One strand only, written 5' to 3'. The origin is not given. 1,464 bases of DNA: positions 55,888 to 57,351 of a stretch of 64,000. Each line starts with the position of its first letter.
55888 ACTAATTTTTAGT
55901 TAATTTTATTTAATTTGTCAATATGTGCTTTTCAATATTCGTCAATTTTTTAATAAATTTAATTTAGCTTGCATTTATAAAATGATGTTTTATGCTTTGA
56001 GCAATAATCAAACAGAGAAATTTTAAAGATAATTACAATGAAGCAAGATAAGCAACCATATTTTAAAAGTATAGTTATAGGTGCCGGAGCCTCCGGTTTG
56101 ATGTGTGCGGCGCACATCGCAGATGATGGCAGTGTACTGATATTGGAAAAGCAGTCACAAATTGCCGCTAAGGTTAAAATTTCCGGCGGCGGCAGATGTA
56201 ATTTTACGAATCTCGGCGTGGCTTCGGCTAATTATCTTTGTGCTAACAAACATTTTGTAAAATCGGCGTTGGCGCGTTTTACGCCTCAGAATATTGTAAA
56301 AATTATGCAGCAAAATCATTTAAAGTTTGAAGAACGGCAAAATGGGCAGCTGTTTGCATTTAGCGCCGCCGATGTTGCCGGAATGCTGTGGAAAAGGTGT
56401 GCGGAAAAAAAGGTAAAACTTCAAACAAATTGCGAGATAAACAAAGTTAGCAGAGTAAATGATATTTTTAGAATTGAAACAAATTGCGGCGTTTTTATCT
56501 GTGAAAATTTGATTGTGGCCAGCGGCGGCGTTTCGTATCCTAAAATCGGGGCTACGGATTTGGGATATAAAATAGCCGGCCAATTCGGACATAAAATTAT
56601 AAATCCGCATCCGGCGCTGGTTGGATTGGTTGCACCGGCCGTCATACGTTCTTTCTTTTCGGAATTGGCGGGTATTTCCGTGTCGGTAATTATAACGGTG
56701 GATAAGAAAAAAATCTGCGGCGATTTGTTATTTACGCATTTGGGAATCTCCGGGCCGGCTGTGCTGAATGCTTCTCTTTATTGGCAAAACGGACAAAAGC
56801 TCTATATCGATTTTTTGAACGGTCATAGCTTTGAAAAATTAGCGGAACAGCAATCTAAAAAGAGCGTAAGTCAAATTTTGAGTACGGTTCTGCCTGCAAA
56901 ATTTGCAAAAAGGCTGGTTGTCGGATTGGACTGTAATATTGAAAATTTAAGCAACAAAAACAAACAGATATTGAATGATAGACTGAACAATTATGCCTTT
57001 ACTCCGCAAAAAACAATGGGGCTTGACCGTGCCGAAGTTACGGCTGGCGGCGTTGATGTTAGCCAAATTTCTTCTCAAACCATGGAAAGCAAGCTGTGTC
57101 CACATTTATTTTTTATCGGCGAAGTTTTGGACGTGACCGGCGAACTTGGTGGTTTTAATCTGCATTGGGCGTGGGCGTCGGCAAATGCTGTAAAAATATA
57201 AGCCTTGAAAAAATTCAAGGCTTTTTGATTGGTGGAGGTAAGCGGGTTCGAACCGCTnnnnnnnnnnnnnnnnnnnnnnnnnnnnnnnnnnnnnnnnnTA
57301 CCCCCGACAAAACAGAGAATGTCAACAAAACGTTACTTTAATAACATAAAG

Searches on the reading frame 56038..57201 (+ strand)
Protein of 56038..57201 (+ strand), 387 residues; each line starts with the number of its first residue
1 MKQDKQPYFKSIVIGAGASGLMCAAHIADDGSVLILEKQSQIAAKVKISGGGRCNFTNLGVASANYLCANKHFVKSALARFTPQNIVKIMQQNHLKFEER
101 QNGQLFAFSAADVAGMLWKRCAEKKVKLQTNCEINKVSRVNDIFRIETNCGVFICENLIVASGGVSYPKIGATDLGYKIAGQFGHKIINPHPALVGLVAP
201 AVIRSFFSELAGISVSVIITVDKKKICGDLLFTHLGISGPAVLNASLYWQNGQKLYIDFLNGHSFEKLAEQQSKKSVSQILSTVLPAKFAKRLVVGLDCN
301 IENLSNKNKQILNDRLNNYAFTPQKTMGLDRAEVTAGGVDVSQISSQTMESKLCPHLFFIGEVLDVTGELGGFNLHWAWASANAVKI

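Call 4: search_protein_families(library=pfam, proteins=[window:56038-57201:+], max_evalue=0.01)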
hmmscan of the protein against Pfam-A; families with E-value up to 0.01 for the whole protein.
window:56038-57201:+ (387 aa): 8 families
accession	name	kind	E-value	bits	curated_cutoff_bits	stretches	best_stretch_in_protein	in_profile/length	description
PF03486.20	HI0933_like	-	1e-78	264.6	50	1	10-384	2-240/244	HI0933-like protein Rossmann domain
PF22780.1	HI0933_like_1st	-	1.3e-26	93.8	27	1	191-334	1-165/165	HI0933-like protein barrel and H2TH domain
PF13738.12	Pyr_redox_3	-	1e-11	45.1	30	2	66-170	39-140/305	Pyridine nucleotide-disulphide oxidoreductase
PF01266.30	DAO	-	8e-09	35.9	27.9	1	12-109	3-94/353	FAD dependent oxidoreductase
PF00890.30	FAD_binding_2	-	2e-05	24.5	20.4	1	12-54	3-46/414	FAD binding domain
PF13450.12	NAD_binding_8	-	0.00013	22.6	21.9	1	13-43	1-32/68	NAD(P)-binding Rossmann-like domain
PF07992.20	Pyr_redox_2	-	0.00039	20.4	26.1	0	10-177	144-249/291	Pyridine nucleotide-disulphide oxidoreductase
PF01134.28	GIDA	-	0.003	17.1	22.1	0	12-46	3-32/391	Glucose inhibited division protein A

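Call 58: search_protein_families(library=pfam, proteins=[L028:6567-7490:+, L026:5471-6046:-], max_evalue=1)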
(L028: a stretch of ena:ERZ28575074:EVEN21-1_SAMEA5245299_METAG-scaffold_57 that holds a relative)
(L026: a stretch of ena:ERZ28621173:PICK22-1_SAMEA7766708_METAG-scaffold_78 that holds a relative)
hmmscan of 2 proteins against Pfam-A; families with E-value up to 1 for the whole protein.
L028:6567-7490:+ (308 aa): 7 families
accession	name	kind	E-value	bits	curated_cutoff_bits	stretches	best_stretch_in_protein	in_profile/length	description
PF20172.3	DUF6538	-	4.6e-10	39.5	27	1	6-62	2-58/60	Domain of unknown function (DUF6538)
PF09635.15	MetRS-N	-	0.046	14.7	24.8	1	40-147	12-111/121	MetRS-N binding domain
PF23353.1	BBS2_hp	-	0.088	13.3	27.7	1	148-188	51-91/98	BBS2 hairpin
PF08846.15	DUF1816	-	0.14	12.7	27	0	272-293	34-55/65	Domain of unknown function (DUF1816)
PF04286.17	DUF445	-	0.17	12.2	33.8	1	64-221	119-289/368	Protein of unknown function (DUF445)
PF18363.6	PI_PP_I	-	0.48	11.1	28.5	0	136-191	14-76/94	Phosphoinositide phosphatase insertion domain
PF10593.14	Z1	-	0.92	9.5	25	1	63-176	24-113/228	Z1 domain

L026:5471-6046:- (192 aa): 1 family
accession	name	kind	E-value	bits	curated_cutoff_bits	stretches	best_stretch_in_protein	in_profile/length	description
PF18734.6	HEPN_AbiU2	-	0.00026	21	26.8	1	8-154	3-171/193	AbiU2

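Call 77: search_protein_families(library=padloc, proteins=[L028:7724-9586:-, L030:5606-9493:-], max_evalue=0.00001)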
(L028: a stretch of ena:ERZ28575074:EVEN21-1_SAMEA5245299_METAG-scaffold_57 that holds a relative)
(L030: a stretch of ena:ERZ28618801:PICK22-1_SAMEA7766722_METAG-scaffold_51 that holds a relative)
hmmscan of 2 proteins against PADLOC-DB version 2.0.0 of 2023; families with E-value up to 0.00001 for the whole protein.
L028:7724-9586:- (621 aa): 2 families
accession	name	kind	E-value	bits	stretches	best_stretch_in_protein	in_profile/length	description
PDLC02357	AbiU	-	1.9e-33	114.5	1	66-536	75-519/537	AbiU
PDLC02207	MzaE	-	4e-13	46.8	1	208-379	215-388/598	-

L030:5606-9493:- (1296 aa): 40 families (the best 25 are shown)
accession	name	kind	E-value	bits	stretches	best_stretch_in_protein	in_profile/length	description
PDLC03624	REase_MTase_IIG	-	2.6e-185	616.6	1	7-1296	10-1270/1271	Type IIG restriction enzyme-methyltransferase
PDLC03615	REase_MTase_IIG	-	1.3e-112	375.5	1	30-947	26-907/953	Type IIG restriction enzyme-methyltransferase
PDLC03021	MTase_I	-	2.5e-28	97.2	1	331-778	87-478/491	Type I methyltransferase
PDLC03099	Specificity_I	-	1.5e-23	81.6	2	1142-1295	21-169/405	Type I specificity subunit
PDLC03068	Specificity_I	-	4.3e-23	80.1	2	1140-1291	238-387/403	Type I specificity subunit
PDLC03026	MTase_I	-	1.3e-19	68.7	1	345-738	80-409/487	Type I methyltransferase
PDLC03030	MTase_I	-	1.6e-18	64.5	1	358-694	284-601/670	Type I methyltransferase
PDLC03100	Specificity_I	-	2.2e-17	61.6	2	1075-1293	146-386/392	Type I specificity subunit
PDLC03025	MTase_I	-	1.3e-16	58.4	1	348-677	102-374/569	Type I methyltransferase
PDLC03218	MTase_II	-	6.2e-16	56.1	1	370-707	231-512/532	Type II methyltransferase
PDLC03107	Specificity_I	-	1.7e-15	55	2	1175-1279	61-168/392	Type I specificity subunit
PDLC03162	Specificity_I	-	1.6e-14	51.5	2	1180-1283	75-181/431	Type I specificity subunit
PDLC03179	Specificity_I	-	3.9e-14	50.5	1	933-1109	397-570/589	Type I specificity subunit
PDLC03033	MTase_I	-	5.5e-14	50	1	522-724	270-475/541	Type I methyltransferase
PDLC03077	Specificity_I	-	5.9e-14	50.4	2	1127-1264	219-372/417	Type I specificity subunit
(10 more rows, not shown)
